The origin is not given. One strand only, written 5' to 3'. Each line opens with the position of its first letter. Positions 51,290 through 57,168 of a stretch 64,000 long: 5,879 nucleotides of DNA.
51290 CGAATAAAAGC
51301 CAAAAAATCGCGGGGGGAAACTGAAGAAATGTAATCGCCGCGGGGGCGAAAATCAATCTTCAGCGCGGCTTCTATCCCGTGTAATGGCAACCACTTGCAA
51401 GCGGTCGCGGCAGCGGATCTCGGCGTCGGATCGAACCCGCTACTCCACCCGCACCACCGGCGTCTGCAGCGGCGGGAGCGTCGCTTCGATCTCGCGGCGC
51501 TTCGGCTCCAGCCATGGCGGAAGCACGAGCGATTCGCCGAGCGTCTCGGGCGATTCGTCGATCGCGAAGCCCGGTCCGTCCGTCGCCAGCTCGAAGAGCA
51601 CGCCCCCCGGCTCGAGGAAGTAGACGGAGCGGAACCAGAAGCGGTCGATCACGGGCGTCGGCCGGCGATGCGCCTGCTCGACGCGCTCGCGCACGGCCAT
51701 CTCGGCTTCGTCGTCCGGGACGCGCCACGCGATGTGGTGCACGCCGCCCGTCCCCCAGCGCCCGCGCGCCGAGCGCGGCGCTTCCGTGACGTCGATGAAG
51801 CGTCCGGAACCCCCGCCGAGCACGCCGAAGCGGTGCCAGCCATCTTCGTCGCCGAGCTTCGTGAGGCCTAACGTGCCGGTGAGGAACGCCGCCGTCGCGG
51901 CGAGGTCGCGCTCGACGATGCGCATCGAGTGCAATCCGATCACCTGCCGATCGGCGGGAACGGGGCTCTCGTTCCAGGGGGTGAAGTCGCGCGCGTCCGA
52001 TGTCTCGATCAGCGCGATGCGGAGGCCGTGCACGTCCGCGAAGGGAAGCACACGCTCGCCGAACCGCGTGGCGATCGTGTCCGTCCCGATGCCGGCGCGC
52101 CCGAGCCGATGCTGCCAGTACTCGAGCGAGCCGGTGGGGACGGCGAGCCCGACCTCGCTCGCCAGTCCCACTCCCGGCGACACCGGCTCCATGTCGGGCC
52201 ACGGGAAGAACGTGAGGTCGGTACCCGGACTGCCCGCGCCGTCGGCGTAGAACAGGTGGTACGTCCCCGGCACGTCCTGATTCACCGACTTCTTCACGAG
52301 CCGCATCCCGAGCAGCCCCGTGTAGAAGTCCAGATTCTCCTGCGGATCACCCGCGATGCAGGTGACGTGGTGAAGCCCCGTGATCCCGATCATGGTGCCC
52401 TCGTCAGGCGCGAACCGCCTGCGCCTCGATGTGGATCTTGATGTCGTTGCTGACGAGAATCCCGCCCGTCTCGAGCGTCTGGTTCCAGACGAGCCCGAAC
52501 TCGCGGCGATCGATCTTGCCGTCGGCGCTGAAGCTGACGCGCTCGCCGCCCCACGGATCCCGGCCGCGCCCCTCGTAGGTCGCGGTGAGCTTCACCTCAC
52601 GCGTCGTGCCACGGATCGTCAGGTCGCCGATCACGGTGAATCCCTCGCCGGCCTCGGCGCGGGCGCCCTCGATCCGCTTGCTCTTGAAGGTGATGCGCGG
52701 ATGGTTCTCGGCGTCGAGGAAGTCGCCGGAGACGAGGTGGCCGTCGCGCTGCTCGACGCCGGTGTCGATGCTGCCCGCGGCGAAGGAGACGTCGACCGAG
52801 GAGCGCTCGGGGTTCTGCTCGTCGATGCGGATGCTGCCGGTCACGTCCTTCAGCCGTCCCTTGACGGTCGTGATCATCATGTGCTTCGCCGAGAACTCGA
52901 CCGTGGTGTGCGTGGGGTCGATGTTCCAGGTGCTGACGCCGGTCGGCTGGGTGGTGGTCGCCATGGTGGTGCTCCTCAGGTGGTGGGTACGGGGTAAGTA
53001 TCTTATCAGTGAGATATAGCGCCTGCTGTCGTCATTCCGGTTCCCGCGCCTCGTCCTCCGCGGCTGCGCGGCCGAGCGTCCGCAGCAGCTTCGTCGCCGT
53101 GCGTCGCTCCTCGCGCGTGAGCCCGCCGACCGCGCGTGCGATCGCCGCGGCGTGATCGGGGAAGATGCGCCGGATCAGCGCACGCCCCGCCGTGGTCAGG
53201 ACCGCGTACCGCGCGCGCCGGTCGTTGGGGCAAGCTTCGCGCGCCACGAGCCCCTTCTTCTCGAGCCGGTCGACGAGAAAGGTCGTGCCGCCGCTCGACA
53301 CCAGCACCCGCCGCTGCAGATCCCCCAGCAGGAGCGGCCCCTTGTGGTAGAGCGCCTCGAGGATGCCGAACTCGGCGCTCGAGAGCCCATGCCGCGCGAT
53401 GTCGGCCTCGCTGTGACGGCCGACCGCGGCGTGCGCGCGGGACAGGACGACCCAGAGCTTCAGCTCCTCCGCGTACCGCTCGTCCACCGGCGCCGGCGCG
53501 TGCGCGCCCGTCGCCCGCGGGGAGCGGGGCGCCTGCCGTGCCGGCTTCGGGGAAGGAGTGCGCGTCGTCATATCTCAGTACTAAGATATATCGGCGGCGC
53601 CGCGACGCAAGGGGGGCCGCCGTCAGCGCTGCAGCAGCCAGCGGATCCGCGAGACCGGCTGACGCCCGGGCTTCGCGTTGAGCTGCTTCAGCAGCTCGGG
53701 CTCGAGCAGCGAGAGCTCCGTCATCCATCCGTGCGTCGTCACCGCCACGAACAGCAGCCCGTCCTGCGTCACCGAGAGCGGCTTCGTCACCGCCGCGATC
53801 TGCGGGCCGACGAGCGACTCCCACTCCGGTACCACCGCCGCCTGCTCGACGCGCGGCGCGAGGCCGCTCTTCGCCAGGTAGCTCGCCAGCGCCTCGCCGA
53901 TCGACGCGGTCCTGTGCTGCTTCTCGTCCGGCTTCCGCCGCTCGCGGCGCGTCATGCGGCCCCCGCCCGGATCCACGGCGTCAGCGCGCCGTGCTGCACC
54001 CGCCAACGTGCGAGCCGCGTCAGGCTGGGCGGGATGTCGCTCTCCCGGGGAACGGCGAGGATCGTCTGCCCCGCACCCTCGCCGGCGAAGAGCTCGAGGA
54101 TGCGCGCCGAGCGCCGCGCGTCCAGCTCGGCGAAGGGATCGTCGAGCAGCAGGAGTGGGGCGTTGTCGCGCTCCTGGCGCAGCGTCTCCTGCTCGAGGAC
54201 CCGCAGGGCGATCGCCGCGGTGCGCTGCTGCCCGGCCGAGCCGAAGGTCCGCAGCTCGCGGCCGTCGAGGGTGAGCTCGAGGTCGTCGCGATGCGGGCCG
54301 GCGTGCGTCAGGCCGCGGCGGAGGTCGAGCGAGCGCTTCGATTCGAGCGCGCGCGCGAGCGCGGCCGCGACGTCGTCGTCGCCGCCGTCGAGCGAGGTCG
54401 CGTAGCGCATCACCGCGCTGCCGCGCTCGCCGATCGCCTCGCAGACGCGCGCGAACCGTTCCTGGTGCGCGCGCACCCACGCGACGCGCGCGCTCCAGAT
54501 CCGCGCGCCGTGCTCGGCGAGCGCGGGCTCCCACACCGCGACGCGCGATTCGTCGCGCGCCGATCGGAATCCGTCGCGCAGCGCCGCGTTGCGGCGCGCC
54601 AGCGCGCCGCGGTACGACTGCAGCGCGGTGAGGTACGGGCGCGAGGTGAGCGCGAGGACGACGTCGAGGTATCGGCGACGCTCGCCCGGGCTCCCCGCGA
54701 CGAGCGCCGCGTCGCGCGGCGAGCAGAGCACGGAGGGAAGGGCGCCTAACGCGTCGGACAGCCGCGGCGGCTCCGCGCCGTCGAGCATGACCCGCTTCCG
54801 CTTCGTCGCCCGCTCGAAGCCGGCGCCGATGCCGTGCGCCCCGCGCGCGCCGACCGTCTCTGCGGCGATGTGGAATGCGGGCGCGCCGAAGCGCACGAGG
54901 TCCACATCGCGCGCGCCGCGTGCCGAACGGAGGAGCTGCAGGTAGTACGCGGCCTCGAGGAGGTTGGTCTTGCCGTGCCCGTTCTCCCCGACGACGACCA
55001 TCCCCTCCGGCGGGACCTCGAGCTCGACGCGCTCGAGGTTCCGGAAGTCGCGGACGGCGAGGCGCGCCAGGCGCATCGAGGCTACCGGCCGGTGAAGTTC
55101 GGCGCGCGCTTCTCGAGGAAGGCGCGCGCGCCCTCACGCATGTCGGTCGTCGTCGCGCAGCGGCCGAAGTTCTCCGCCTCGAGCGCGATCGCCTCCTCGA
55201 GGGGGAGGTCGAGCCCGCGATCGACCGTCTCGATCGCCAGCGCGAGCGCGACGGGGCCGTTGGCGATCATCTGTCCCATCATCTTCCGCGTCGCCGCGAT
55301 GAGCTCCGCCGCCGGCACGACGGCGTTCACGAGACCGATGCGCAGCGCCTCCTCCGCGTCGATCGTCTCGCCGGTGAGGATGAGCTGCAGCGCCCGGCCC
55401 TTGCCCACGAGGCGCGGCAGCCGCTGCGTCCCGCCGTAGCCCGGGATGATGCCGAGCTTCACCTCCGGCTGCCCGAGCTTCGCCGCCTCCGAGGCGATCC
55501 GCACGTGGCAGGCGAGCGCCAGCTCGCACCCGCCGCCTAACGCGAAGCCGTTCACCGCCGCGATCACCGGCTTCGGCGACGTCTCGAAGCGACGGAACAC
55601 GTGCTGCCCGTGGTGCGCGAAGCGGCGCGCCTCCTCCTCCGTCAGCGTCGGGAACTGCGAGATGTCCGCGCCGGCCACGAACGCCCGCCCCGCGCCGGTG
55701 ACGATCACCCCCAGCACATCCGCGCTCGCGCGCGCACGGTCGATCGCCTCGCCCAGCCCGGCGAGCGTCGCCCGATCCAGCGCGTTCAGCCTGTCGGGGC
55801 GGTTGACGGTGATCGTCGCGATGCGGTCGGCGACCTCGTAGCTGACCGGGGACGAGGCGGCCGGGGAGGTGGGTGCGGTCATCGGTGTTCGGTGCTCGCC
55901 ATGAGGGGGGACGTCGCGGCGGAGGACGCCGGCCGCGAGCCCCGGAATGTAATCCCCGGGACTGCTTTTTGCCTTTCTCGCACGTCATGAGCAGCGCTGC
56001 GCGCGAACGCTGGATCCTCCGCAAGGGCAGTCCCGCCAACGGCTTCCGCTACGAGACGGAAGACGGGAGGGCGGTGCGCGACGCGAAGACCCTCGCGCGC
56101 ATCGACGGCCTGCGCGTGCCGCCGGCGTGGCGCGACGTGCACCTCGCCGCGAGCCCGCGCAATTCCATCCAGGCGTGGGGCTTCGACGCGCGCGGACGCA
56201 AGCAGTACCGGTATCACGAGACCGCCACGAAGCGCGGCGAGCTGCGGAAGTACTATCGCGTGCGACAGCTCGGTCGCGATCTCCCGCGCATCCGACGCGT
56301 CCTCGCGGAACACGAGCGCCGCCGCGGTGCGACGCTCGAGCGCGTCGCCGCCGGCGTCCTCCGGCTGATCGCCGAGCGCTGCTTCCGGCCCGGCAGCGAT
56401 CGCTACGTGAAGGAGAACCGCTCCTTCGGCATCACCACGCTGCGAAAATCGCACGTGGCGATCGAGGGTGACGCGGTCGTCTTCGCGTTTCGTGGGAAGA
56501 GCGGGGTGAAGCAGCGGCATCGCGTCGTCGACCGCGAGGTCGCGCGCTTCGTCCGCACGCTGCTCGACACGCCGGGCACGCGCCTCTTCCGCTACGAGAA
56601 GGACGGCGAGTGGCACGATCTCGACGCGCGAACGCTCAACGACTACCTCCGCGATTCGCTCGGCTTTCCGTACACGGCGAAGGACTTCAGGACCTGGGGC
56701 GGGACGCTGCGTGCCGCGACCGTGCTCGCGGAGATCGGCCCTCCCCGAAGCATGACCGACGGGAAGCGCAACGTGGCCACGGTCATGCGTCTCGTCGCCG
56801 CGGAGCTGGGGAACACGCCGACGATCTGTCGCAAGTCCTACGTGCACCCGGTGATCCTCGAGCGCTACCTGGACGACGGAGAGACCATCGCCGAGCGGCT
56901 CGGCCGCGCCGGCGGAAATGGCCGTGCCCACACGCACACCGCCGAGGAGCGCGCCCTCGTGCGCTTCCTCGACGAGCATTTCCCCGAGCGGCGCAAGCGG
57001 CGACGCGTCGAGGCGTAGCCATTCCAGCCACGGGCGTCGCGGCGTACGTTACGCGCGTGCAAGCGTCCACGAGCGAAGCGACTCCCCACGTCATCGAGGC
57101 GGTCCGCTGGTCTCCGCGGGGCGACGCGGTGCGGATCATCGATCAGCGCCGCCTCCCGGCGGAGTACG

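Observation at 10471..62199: Hyper-abundant non-palindromic 8-mer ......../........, always in genes, in only two reading frames, forcing the rare TTA codon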

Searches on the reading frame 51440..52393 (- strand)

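Call 10: search_protein_families(library=pfam, proteins=[window:51440-52393:-])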
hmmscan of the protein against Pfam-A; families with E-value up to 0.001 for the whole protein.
window:51440-52393:- (317 aa): 2 families
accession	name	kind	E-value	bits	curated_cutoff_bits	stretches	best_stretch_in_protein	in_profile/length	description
PF00903.31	Glyoxalase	-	5.6e-17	62.7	20.6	2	6-108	1-99/121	Glyoxalase/Bleomycin resistance protein/Dioxygenase superfamily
PF13669.12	Glyoxalase_4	-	5.6e-05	23.8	27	0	159-233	5-84/109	Glyoxalase/Bleomycin resistance protein/Dioxygenase superfamily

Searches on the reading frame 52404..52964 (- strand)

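Call 53: search_protein_families(library=pfam, proteins=[window:52404-52964:-])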
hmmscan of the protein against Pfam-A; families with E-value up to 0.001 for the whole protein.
window:52404-52964:- (186 aa): 1 family
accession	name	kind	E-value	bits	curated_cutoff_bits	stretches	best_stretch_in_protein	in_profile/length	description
PF04264.18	YceI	-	4.7e-49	167.1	23.7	1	13-183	1-150/150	YceI-like domain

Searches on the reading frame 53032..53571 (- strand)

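Call 53: search_protein_families(library=pfam, proteins=[window:53032-53571:-])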
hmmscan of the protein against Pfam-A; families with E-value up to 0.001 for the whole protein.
window:53032-53571:- (179 aa): 3 families
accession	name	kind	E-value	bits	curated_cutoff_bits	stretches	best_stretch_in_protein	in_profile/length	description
PF01047.28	MarR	-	3.8e-14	52.7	24.6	1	63-119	1-57/59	MarR family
PF12802.13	MarR_2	-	7.9e-14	52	27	1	61-120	1-61/61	MarR family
PF13412.12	HTH_24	-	0.00024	21.1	21.9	1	67-109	5-47/48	Winged helix-turn-helix DNA-binding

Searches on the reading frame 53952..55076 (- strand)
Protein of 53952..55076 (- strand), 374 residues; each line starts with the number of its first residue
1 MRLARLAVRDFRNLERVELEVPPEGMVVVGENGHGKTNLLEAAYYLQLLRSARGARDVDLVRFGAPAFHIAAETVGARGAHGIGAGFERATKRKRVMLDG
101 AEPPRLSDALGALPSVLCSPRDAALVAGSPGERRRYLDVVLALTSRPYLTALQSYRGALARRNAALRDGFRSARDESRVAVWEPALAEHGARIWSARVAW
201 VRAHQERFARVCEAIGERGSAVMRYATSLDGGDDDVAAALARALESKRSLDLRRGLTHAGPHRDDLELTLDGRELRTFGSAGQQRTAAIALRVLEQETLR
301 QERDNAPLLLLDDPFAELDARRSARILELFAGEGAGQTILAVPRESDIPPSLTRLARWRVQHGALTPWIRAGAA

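Call 10: search_protein_families(library=pfam, proteins=[window:53952-55076:-])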
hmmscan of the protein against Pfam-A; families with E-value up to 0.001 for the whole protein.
window:53952-55076:- (374 aa): 4 families
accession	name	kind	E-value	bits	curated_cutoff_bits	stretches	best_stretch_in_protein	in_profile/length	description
PF02463.25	SMC_N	-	3.1e-12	46.8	40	1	3-61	2-65/220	RecF/RecN/SMC N terminal domain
PF13304.12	AAA_21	-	4.3e-08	34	27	0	26-47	2-23/304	AAA domain, putative AbiEii toxin, Type IV TA system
PF13175.12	AAA_15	-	1.1e-05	25.7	32.1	1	1-45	1-45/374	AAA ATPase domain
PF11398.14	DUF2813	-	0.0002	21.3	21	0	1-44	1-43/372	Protein of unknown function (DUF2813)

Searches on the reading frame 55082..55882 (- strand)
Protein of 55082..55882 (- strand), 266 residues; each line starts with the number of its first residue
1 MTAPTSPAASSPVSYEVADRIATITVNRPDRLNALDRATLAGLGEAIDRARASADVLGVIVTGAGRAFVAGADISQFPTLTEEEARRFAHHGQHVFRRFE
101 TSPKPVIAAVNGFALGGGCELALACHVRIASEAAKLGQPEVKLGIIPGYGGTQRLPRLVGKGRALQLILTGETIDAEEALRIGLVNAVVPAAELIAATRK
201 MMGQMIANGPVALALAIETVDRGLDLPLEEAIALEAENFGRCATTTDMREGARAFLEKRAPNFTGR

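Call 10: search_protein_families(library=pfam, proteins=[window:55082-55882:-])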
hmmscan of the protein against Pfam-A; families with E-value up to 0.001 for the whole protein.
window:55082-55882:- (266 aa): 2 families
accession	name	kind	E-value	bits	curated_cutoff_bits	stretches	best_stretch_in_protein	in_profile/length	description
PF00378.25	ECH_1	-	3.1e-67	227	27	1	19-265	4-250/251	Enoyl-CoA hydratase/isomerase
PF16113.10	ECH_2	-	5.4e-41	141.6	27.2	1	22-198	2-181/335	Enoyl-CoA hydratase/isomerase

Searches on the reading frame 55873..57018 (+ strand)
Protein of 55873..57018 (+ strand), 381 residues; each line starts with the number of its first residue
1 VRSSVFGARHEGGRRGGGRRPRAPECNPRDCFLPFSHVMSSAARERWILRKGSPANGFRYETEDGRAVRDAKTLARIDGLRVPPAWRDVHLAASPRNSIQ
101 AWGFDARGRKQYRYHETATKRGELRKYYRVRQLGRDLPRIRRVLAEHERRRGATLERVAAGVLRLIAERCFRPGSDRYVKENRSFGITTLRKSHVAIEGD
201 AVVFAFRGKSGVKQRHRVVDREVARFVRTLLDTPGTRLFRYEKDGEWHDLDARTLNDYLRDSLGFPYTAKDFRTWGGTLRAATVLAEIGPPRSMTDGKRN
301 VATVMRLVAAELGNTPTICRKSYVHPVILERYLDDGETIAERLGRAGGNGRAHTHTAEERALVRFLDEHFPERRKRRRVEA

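Call 53: search_protein_families(library=pfam, proteins=[window:55873-57018:+])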
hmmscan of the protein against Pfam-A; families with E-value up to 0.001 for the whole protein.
window:55873-57018:+ (381 aa): 2 families
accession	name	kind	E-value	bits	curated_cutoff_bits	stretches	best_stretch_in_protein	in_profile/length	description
PF01028.25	Topoisom_I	-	4.2e-30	105.2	23.7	1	123-340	9-218/228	Eukaryotic DNA topoisomerase I, catalytic core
PF21338.2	Top1B_N_bact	-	1.7e-17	63.3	27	1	57-105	1-49/49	Bacterial DNA topoisomerase IB, N-terminal domain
